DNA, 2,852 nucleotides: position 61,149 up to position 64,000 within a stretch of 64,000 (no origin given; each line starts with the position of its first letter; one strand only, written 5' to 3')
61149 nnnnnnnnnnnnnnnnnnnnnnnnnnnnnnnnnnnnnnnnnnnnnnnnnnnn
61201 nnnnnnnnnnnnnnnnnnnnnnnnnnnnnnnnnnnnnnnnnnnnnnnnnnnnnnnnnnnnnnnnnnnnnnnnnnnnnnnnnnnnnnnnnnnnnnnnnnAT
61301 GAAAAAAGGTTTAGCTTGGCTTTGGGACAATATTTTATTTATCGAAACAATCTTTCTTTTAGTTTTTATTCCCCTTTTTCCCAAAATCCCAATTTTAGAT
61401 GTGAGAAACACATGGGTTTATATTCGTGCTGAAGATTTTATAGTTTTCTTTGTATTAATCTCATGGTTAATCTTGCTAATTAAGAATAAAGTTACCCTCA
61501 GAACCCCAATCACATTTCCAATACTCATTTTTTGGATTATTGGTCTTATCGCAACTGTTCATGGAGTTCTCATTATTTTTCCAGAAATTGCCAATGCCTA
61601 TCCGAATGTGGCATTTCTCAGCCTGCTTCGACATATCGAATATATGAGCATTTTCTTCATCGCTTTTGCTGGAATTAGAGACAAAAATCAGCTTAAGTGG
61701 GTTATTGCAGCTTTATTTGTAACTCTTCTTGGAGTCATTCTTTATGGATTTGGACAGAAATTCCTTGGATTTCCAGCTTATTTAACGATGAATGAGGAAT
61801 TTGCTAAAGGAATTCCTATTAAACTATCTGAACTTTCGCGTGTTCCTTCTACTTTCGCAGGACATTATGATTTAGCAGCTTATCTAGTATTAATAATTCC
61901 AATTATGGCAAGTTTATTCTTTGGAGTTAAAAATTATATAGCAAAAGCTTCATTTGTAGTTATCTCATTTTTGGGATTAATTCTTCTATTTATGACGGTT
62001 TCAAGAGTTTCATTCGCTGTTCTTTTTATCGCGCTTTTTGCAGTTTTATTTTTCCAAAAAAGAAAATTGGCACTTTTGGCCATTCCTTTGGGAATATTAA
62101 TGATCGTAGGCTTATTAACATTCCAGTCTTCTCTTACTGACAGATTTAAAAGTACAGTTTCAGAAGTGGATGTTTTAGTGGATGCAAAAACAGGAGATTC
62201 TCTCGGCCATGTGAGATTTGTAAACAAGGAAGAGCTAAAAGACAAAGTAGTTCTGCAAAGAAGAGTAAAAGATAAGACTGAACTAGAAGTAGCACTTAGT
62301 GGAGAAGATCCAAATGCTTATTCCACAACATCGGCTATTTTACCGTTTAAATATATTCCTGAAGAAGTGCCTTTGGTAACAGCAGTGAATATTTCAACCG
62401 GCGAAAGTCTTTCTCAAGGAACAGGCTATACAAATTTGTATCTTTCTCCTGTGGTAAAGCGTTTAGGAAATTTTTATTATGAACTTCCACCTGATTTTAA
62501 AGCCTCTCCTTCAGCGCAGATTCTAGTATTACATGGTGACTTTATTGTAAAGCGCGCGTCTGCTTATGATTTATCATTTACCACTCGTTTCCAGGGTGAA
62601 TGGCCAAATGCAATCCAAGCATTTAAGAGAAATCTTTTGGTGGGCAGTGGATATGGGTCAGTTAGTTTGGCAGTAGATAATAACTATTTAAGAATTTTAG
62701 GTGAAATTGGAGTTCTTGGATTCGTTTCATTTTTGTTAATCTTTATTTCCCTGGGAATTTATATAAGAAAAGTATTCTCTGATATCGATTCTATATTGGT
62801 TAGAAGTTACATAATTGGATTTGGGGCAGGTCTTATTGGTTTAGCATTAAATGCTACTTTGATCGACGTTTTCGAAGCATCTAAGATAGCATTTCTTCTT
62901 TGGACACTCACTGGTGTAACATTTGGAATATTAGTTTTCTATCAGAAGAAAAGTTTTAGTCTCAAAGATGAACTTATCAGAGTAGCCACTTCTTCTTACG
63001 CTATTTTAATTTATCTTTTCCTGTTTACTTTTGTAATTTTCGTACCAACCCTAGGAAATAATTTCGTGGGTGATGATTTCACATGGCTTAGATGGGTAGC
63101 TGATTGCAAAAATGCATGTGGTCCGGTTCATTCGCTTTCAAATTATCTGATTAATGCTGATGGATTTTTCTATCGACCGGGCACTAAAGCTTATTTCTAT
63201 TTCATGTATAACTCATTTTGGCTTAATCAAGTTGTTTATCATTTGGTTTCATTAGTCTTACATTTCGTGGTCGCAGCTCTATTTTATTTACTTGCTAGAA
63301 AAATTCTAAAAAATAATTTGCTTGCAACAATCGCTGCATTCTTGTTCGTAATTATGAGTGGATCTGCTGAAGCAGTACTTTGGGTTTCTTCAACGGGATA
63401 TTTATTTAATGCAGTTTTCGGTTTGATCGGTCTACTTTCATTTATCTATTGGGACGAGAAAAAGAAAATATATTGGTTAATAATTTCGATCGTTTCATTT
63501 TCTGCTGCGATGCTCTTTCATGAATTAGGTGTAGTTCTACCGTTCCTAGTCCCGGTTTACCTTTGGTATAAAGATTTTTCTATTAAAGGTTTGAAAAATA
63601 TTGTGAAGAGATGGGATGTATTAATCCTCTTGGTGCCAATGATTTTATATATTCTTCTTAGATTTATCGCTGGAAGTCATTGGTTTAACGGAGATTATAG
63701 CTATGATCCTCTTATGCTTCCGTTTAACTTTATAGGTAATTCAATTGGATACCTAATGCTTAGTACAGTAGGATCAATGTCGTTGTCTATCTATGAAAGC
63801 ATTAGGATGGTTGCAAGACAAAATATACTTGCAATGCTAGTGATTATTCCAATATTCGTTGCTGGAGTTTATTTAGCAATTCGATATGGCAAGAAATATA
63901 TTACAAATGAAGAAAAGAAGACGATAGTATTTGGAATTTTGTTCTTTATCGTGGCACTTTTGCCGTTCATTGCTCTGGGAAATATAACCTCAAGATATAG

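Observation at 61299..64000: Untracked long ORF: Wzy/O-antigen-ligase-like polymerase fused to a GT-C-like domain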

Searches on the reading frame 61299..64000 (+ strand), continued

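Call 83: find_encoding_contigs(protein=P0170, flank=5000, max_places=2)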
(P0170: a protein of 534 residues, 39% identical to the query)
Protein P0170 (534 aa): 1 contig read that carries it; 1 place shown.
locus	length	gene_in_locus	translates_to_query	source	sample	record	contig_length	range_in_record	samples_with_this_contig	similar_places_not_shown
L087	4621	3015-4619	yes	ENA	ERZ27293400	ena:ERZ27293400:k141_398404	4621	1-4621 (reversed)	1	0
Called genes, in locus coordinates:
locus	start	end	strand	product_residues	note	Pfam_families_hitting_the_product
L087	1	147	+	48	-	?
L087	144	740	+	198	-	PF25087:GMPPB_C (faint), PF25084:LbH_EIF2B (weak), PF00132:Hexapep, PF14602:Hexapep_2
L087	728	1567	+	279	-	PF00535:Glycos_transf_2, PF10111:Glyco_tranf_2_2, PF13641:Glyco_tranf_2_3, PF13632:Glyco_trans_2_3, PF02709:Glyco_transf_7C (weak)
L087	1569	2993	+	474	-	PF04932:Wzy_C (weak)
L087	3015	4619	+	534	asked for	?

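Call 84: find_encoding_contigs(protein=P0191, flank=5000, max_places=2)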
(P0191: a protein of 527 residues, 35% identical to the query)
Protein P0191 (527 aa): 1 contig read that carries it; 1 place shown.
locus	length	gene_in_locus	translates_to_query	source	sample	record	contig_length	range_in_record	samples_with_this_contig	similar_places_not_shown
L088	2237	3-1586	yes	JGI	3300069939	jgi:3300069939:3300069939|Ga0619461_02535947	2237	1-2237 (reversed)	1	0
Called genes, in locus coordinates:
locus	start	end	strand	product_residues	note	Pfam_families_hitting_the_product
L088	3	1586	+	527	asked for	?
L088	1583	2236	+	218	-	?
